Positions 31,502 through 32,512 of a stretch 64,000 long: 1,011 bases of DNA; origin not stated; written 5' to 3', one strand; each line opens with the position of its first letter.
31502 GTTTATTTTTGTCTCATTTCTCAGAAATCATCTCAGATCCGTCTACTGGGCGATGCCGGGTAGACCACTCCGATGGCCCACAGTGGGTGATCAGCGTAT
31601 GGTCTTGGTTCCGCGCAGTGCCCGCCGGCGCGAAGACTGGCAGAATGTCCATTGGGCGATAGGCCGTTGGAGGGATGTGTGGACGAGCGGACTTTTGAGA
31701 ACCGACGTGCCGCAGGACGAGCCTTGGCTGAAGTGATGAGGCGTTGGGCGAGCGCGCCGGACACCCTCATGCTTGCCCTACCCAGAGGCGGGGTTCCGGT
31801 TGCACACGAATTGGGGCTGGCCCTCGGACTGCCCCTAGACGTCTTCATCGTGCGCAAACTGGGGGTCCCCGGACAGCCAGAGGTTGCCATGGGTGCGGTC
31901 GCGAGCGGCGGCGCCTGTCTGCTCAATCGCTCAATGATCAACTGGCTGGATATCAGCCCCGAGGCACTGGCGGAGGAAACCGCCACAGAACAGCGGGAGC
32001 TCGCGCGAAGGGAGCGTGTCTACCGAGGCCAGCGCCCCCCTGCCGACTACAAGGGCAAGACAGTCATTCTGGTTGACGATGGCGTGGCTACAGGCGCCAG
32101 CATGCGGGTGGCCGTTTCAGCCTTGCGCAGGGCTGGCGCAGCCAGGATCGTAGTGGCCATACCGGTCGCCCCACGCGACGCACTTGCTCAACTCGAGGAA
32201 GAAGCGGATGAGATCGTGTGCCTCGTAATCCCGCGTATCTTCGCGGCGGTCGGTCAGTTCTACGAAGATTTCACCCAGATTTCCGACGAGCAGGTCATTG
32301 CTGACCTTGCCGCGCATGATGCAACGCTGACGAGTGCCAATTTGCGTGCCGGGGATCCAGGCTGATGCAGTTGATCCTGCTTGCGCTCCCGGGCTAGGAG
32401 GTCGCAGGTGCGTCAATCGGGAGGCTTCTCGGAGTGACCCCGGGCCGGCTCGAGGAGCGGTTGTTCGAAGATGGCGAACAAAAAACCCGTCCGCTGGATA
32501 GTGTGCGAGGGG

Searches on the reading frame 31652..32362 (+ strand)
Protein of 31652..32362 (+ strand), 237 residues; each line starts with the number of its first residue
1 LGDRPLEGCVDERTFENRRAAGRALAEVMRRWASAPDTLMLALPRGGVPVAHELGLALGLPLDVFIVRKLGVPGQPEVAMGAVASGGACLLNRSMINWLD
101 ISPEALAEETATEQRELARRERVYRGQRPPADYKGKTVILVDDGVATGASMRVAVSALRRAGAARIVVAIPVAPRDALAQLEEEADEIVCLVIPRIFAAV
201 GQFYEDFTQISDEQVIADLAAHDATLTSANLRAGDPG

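Call 28: search_protein_families(library=pfam, proteins=[window:31652-32362:+], max_evalue=0.001)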
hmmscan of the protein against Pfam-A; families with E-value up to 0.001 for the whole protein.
window:31652-32362:+ (237 aa): 2 families
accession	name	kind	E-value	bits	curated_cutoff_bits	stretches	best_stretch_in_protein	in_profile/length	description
PF00156.33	Pribosyltran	-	1.9e-15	57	26.3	1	21-204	15-154/158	Phosphoribosyl transferase domain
PF14681.12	UPRTase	-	2.3e-06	27.7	27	1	115-188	100-175/206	Uracil phosphoribosyltransferase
